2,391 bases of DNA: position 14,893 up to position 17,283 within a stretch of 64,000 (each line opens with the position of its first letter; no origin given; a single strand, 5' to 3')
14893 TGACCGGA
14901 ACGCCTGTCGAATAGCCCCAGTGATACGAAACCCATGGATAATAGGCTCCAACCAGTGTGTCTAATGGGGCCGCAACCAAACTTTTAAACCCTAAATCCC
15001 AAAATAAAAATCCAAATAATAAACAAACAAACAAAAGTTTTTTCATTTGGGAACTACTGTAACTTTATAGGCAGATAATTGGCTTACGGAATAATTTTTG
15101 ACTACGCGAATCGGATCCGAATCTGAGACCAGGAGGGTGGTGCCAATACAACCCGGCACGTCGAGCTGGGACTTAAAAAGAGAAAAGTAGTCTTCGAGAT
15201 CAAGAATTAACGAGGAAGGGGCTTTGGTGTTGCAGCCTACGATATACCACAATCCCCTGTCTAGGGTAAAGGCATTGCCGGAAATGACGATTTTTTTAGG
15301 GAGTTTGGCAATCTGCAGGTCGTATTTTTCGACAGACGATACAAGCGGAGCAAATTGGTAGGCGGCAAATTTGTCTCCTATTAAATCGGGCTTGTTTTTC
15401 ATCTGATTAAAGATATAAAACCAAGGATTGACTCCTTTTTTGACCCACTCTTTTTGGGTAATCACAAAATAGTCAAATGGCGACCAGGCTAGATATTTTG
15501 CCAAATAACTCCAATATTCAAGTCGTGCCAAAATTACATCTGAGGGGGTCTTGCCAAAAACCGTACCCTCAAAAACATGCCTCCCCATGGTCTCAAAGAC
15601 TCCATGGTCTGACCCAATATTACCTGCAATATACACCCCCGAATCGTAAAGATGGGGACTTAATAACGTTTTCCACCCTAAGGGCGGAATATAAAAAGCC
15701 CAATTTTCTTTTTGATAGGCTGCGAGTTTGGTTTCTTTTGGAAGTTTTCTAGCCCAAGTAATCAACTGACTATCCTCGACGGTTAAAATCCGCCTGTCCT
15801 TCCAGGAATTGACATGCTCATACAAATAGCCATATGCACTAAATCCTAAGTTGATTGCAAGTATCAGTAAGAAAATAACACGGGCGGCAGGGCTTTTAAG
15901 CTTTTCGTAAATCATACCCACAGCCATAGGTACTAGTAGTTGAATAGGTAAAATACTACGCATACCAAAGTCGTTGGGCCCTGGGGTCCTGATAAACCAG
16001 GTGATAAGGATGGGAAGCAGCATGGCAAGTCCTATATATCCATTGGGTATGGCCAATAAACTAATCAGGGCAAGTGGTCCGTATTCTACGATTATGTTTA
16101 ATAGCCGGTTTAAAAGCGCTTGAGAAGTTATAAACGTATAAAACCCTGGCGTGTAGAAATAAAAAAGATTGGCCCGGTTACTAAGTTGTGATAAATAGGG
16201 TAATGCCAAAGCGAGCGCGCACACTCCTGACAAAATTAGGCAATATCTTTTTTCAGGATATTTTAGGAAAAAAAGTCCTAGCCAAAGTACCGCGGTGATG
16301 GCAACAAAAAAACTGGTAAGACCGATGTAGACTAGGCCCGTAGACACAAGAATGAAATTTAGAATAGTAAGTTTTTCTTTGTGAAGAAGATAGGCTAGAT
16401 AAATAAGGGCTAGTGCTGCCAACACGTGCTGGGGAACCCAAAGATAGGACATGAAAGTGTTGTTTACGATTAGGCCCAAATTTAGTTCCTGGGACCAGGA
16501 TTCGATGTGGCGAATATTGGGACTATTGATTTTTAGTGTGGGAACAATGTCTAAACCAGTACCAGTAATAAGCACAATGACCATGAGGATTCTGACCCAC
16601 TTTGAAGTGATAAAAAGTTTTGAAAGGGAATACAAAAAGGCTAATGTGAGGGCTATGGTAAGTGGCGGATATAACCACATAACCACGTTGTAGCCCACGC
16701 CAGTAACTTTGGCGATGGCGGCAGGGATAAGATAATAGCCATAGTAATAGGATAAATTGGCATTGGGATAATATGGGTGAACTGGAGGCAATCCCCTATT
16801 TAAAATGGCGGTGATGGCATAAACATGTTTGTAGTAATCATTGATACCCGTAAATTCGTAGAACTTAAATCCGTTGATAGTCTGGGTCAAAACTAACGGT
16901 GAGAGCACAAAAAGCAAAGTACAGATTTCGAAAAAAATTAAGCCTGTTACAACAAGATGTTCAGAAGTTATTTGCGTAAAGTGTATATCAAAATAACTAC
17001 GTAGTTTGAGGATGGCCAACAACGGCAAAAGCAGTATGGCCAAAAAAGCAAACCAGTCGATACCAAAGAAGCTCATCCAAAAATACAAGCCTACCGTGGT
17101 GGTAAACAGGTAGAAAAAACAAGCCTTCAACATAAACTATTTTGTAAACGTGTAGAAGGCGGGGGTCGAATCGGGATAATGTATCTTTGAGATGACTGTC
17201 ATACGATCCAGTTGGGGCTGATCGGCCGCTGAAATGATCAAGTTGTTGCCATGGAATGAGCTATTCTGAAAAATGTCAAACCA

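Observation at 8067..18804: Candidate protein O-glycosylation module: Pro/Thr-linker surface proteins next to three consecutive GT-C (PMT/ArnT-like) membrane glycosyltransferases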

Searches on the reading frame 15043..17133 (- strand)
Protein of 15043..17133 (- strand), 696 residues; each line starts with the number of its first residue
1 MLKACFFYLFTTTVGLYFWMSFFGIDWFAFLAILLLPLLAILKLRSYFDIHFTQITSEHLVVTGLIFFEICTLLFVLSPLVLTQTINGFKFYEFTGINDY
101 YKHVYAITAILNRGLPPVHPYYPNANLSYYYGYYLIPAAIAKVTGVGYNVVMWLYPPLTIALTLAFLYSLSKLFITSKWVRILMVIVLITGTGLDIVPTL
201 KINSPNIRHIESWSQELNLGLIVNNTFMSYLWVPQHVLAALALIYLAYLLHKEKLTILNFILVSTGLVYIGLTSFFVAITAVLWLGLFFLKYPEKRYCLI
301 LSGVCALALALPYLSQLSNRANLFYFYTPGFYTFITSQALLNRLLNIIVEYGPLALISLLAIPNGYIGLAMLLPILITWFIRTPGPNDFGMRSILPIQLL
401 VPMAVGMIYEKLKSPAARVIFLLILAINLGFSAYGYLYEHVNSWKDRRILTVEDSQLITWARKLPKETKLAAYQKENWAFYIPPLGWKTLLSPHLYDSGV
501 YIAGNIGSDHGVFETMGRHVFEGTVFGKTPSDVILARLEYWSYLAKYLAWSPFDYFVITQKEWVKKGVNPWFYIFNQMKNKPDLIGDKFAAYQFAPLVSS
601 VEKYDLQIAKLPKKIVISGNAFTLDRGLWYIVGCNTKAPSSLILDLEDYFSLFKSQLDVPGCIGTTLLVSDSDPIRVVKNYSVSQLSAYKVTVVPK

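Call 3: search_protein_families(library=pfam, proteins=[window:15043-17133:-], max_evalue=0.1)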
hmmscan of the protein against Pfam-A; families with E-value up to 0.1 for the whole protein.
window:15043-17133:- (696 aa): 0 families

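Call 4: search_protein_families(library=ncbifam, proteins=[window:15043-17133:-], max_evalue=0.1)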
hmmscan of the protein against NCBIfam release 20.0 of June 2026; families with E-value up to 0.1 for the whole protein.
window:15043-17133:- (696 aa): 0 families

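Call 8: search_protein_families(library=pfam, proteins=[window:15043-17133:-], max_evalue=10)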
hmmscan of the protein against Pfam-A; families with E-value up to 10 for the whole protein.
window:15043-17133:- (696 aa): 1 family
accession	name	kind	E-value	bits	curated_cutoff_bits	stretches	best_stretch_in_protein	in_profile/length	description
PF10983.13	DUF2793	-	0.2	12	27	1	466-490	47-71/87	Protein of unknown function (DUF2793)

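Call 11: search_solved_structures(query=window:15043-17133:-, max_evalue=10)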
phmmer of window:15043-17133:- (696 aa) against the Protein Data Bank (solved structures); distinct sequences matched with E-value up to 10: 1.
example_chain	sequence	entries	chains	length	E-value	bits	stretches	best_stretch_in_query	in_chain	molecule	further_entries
1ylq_A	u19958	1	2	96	1.2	10.5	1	536-564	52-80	putative nucleotidyltransferase, hypothetical protein AF0614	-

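Call 13: find_homologous_proteins(query=window:15043-17133:-)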
Query window:15043-17133:- (696 aa): 19 proteins with E <= 0.001 among 8000 candidates.
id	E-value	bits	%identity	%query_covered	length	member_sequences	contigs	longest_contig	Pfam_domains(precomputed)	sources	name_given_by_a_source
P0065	0.0e+0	1565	100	100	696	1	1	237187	-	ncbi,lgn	-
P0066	1.9e-236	805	55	97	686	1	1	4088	-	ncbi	-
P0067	5.2e-155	536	47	73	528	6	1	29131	-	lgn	-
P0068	2.6e-118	414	36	90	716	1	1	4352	-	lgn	-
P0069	4.4e-113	397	36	91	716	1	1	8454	-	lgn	-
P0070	6.0e-109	383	34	98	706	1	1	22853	-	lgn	-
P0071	1.2e-101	359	33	90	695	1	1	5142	-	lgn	-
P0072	1.1e-97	346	33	95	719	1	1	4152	-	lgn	-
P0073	8.9e-89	317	34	89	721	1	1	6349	-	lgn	-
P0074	3.6e-87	311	33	85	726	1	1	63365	-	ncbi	-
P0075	1.1e-86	310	34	90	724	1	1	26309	-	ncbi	-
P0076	1.2e-83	300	33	82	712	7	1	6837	-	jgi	-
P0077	9.9e-83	297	33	85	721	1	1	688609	-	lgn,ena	-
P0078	1.0e-81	293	33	85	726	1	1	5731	-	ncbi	-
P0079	5.5e-81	291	31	90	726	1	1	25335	-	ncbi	-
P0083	1.9e-73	266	32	85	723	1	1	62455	-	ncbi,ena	-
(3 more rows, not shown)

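Call 14: find_encoding_contigs(protein=P0065, flank=10000, max_places=3)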
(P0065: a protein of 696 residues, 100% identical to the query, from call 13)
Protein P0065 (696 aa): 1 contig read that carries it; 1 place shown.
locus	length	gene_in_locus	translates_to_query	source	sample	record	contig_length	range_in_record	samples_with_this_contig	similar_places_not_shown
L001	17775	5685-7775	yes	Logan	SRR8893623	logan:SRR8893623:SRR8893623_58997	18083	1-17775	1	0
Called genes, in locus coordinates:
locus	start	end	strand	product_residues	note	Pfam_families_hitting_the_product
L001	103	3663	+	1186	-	PF02811:PHP, PF07733:DNA_pol3_alpha, PF17657:DNA_pol3_finger, PF14579:HHH_6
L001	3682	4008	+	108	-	PF01245:Ribosomal_L19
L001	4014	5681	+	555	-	PF13231:PMT_2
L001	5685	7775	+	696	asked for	-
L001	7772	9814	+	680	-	-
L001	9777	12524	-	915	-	PF24517:CBM96, PF13385:Laminin_G_3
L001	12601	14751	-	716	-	-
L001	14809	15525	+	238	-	PF00702:Hydrolase, PF13419:HAD_2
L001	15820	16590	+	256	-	-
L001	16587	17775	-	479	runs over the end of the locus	PF00479:G6PD_N, PF02781:G6PD_C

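Call 15: find_encoding_contigs(protein=P0077, flank=10000, max_places=3)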
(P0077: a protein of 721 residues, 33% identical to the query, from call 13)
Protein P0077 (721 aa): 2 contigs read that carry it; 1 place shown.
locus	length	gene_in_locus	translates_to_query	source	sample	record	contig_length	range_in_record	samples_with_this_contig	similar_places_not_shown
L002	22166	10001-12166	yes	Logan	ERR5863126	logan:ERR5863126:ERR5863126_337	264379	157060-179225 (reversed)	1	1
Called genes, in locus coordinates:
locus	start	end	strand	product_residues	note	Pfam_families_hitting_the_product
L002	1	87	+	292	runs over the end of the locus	PF00535:Glycos_transf_2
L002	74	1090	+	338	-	PF13439:Glyco_transf_4, PF13579:Glyco_trans_4_4 (weak), PF00534:Glycos_transf_1, PF13692:Glyco_trans_1_4, PF13524:Glyco_trans_1_2 (weak)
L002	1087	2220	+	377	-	-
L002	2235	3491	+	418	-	-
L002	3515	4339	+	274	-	PF00535:Glycos_transf_2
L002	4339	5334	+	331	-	PF00535:Glycos_transf_2, PF10111:Glyco_tranf_2_2, PF13641:Glyco_tranf_2_3 (faint)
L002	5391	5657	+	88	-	PF13459:Fer4_15 (weak), PF13370:Fer4_13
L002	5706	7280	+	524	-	PF02310:B12-binding (weak), PF04055:Radical_SAM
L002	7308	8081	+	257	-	PF00106:adh_short, PF01370:Epimerase (weak), PF13561:adh_short_C2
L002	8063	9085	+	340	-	PF13641:Glyco_tranf_2_3, PF00535:Glycos_transf_2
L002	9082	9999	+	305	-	PF04321:RmlD_sub_bind, PF01370:Epimerase, PF02719:Polysacc_synt_2 (faint), PF13460:NAD_binding_10 (faint), PF01073:3Beta_HSD, PF07993:NAD_binding_4 (weak), PF16363:GDP_Man_Dehyd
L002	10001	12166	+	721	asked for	-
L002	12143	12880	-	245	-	PF01209:Ubie_methyltran, PF13489:Methyltransf_23, PF03848:TehB, PF05175:MTS, PF06325:PrmA, PF13847:Methyltransf_31, PF08241:Methyltransf_11, PF08242:Methyltransf_12, +6 more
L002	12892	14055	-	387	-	-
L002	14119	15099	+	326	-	-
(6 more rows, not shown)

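Call 17: find_encoding_contigs(protein=P0074, flank=10000, max_places=2)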
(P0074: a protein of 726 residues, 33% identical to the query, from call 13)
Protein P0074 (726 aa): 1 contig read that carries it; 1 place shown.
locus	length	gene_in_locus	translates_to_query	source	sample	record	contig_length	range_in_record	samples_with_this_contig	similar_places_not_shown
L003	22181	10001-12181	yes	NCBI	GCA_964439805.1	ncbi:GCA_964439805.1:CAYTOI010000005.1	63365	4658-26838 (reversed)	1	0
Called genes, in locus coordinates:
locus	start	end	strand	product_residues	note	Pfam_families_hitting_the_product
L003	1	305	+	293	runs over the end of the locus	PF00535:Glycos_transf_2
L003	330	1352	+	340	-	PF13439:Glyco_transf_4, PF00534:Glycos_transf_1, PF13692:Glyco_trans_1_4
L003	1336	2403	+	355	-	-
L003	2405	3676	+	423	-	PF01943:Polysacc_synt (weak)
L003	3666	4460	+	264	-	PF00535:Glycos_transf_2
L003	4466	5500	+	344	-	PF00535:Glycos_transf_2, PF10111:Glyco_tranf_2_2, PF13641:Glyco_tranf_2_3 (faint)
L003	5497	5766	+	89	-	PF13459:Fer4_15 (weak), PF13370:Fer4_13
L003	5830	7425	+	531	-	PF02310:B12-binding (weak), PF04055:Radical_SAM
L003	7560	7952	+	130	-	-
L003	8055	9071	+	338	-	PF00535:Glycos_transf_2, PF13641:Glyco_tranf_2_3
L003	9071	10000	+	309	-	PF01370:Epimerase, PF02719:Polysacc_synt_2 (faint), PF04321:RmlD_sub_bind, PF13460:NAD_binding_10 (weak), PF01073:3Beta_HSD, PF07993:NAD_binding_4, PF16363:GDP_Man_Dehyd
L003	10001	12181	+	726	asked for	-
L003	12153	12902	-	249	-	PF02353:CMAS, PF01209:Ubie_methyltran, PF08003:Methyltransf_9, PF13489:Methyltransf_23, PF05175:MTS, PF06325:PrmA, PF13847:Methyltransf_31, PF08241:Methyltransf_11, +8 more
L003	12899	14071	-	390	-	-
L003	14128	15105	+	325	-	PF00535:Glycos_transf_2, PF10111:Glyco_tranf_2_2, PF13641:Glyco_tranf_2_3, PF13632:Glyco_trans_2_3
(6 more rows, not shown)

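Call 18: find_encoding_contigs(protein=P0083, flank=10000, max_places=2)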
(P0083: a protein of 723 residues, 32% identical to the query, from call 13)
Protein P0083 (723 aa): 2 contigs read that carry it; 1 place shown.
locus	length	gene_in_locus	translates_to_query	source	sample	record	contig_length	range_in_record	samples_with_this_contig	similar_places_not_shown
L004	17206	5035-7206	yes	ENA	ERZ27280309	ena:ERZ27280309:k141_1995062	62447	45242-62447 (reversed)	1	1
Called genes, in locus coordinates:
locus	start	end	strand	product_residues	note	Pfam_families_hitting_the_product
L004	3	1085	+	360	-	?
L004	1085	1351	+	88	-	PF13459:Fer4_15, PF13370:Fer4_13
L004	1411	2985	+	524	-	PF02310:B12-binding (weak), PF04055:Radical_SAM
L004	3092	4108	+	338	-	PF00535:Glycos_transf_2, PF13641:Glyco_tranf_2_3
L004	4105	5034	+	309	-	PF01073:3Beta_HSD, PF01370:Epimerase, PF02719:Polysacc_synt_2 (faint), PF04321:RmlD_sub_bind, PF13460:NAD_binding_10 (faint), PF07993:NAD_binding_4, PF16363:GDP_Man_Dehyd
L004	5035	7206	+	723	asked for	-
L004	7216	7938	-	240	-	PF13489:Methyltransf_23, PF01209:Ubie_methyltran, PF03848:TehB, PF05175:MTS, PF06325:PrmA, PF13847:Methyltransf_31, PF08241:Methyltransf_11, PF08242:Methyltransf_12, +6 more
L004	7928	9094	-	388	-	-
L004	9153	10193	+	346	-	PF01073:3Beta_HSD, PF01370:Epimerase, PF02719:Polysacc_synt_2, PF04321:RmlD_sub_bind, PF07993:NAD_binding_4 (faint), PF13460:NAD_binding_10, PF16363:GDP_Man_Dehyd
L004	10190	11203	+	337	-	PF00535:Glycos_transf_2, PF10111:Glyco_tranf_2_2 (weak)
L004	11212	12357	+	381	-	PF00534:Glycos_transf_1, PF13692:Glyco_trans_1_4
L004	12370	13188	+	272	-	PF02353:CMAS (weak), PF13489:Methyltransf_23, PF13679:Methyltransf_32 (weak), PF05175:MTS (weak), PF13847:Methyltransf_31, PF08241:Methyltransf_11 (weak), PF08242:Methyltransf_12, PF13649:Methyltransf_25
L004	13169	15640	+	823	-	-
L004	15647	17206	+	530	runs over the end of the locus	-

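Call 19: find_encoding_contigs(protein=P0067, flank=10000, max_places=2)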
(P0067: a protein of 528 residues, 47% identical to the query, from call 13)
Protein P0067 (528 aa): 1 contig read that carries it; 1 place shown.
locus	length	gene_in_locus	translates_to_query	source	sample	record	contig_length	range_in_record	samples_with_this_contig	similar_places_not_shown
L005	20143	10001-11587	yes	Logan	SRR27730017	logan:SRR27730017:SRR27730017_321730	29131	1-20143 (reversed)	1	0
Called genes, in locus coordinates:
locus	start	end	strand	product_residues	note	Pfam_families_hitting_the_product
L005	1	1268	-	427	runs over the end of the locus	PF00070:Pyr_redox (weak), PF00890:FAD_binding_2 (weak), PF01266:DAO, PF01593:Amino_oxidase, PF01946:Thi4 (weak), PF03486:HI0933_like (faint), PF07992:Pyr_redox_2 (weak), PF13450:NAD_binding_8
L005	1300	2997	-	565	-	-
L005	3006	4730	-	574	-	-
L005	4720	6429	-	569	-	PF13231:PMT_2 (weak)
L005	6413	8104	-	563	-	PF13231:PMT_2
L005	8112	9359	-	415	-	-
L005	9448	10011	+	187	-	-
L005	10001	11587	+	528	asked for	-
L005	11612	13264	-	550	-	PF13231:PMT_2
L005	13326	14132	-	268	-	PF00535:Glycos_transf_2, PF13641:Glyco_tranf_2_3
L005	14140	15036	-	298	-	PF00535:Glycos_transf_2, PF13641:Glyco_tranf_2_3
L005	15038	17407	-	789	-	PF09586:YfhO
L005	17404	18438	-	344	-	PF00534:Glycos_transf_1, PF13692:Glyco_trans_1_4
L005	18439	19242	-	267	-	PF00535:Glycos_transf_2, PF10111:Glyco_tranf_2_2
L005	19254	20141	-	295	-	?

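Call 28: predict_structure(alignment_id=A1)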
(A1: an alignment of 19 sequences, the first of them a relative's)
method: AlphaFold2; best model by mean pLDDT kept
length: 696 residues; sequences in the alignment: 19
mean_pLDDT: 84.4   pTM: 0.82
mean pLDDT of the five models: 84.4, 83.3, 83.2, 83.1, 82.6
residues with pLDDT >= 90: 299; 70-90: 320; 50-70: 54; < 50: 23
segments of 3 or more residues with pLDDT < 50: 114-128, 497-503
pLDDT, mean of each block of 10 residues (from residue 1): 90 90 82 93 78 80 95 81 59 72 76 47 43 88 85 90 93 93 94 84 78 76 80 91 94 87 95 90 94 92 91 66 74 89 87 85 80 88 74 90 92 94 93 91 80 87 86 79 79 58 59 82 86 94 90 90 77 94 92 95 94 91 93 86 86 86 92 87 93 94
secondary structure, 60 per line:
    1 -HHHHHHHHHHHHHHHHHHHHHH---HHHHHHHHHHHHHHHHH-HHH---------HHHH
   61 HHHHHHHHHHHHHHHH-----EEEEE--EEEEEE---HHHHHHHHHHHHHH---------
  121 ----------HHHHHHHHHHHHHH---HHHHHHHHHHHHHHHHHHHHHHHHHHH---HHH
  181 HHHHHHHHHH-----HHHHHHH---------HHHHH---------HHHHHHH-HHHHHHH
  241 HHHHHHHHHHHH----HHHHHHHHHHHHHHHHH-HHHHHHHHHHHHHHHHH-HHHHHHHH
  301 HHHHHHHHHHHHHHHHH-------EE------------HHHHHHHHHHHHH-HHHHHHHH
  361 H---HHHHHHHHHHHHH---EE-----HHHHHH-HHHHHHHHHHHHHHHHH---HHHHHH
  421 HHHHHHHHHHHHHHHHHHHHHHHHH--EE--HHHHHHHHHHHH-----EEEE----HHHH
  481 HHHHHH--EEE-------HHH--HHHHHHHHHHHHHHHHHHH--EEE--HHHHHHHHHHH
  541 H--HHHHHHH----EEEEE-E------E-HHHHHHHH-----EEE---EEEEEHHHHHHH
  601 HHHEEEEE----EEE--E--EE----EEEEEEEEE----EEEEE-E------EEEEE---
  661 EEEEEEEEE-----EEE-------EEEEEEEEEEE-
elements in order (helices of 4 or more, strands of 3 or more residues): H2-23 H27-43 H57-76 E82-86 E89-94 H98-111 H131-144 H148-174 H178-190 H196-202 H212-216 H226-232 H234-252 H257-273 H275-291 H293-317 H339-351 H353-361 H365-377 H388-393 H395-411 H415-445 H452-463 E469-472 H477-486 E489-491 H504-522 E525-527 H530-541 H544-550 E555-559 H570-577 E583-585 E589-593 H594-603 E604-608 E613-615 E627-635 E640-644 E653-657 E661-669 E675-677 E685-695

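Call 29: search_protein_representatives(alignment_id=A1)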
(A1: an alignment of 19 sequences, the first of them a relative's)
Query: 19 sequences, 714 profile positions. Proteins with E-value up to 0.001 (for the whole library): 1012; up to 1e-10: 326; up to 1e-30: 47. The best 150 are listed.
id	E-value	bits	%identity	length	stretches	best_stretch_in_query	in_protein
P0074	0.0e+00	1018.1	-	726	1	2-713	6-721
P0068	4.9e-260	881.3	-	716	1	3-714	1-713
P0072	4.9e-256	868.1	-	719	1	4-713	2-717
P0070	3.7e-252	855.3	-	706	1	3-713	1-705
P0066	7.6e-251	850.9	-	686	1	22-714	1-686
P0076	4.2e-243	825.4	-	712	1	1-714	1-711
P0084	6.6e-208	709.0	-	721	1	3-713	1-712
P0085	3.2e-201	686.9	-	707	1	3-710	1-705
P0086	5.2e-201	686.2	-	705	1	5-713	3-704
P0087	3.0e-200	683.7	-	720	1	3-711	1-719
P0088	1.0e-199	682.0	-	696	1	5-712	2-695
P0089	1.5e-199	681.4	-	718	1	3-712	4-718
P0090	6.2e-199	679.3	-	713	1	3-713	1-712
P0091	5.4e-197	672.9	-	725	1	3-713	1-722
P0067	1.6e-196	671.4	-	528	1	187-713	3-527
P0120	1.1e-38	149.6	-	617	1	34-538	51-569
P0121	1.5e-36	142.5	-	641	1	4-441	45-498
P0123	6.9e-32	127.1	-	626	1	72-521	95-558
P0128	9.3e-26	106.9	-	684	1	6-483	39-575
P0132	6.9e-24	100.7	-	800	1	104-474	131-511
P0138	1.1e-21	93.4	-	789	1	27-456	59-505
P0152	5.4e-20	87.8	-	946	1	10-427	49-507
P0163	5.4e-18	81.2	-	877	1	11-456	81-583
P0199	8.6e-16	73.9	-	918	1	36-445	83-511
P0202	1.6e-15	73.1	-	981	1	16-420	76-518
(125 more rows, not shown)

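Call 31: search_protein_families(library=pfam, proteins=[P0120, P0121, P0123, P0128, P0132, P0138, P0152, P0163, P0199, P0202], max_evalue=0.01)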
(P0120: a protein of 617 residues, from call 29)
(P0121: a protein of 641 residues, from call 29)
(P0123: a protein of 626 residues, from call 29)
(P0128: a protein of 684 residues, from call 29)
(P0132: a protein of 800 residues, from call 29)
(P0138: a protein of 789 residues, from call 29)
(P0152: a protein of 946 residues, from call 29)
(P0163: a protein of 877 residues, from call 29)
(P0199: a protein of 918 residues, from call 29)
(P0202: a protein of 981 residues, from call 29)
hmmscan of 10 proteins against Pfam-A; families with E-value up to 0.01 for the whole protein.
P0120 (617 aa): 0 families

P0121 (641 aa): 0 families

P0123 (626 aa): 0 families

P0128 (684 aa): 0 families

P0132 (800 aa): 0 families

P0138 (789 aa): 9 families
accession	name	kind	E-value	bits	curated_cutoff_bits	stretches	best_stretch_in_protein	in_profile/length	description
PF00515.34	TPR_1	-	3.5e-08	33.4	27.8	1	743-774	3-34/34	Tetratricopeptide repeat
PF07719.23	TPR_2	-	9.8e-07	28.9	27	1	745-774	5-34/34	Tetratricopeptide repeat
PF13414.12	TPR_11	-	8.5e-06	25.8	26.8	1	722-754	9-41/42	TPR repeat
PF13432.12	TPR_16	-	6.4e-05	23.8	32.7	1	682-736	7-60/65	Tetratricopeptide repeat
PF13431.12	TPR_17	-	0.00016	22.1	24.4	0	729-761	1-33/34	Tetratricopeptide repeat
PF13181.12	TPR_8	-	0.00099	19.5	25.7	0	744-774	4-34/34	Tetratricopeptide repeat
PF13174.12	TPR_6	-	0.0026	18.7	26.3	0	686-704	13-32/33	Tetratricopeptide repeat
PF13428.12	TPR_14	-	0.0049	17.9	23.5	0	683-713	12-42/44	Tetratricopeptide repeat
PF19942.4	DUF6404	-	0.005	17.7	27.6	1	152-213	8-69/115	Family of unknown function (DUF6404)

P0152 (946 aa): 1 family
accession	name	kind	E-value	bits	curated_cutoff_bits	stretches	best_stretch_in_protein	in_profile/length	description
PF13385.13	Laminin_G_3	-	1.3e-14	55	27.6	1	776-935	2-151/151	Concanavalin A-like lectin/glucanases superfamily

P0163 (877 aa): 0 families

P0199 (918 aa): 0 families

P0202 (981 aa): 0 families
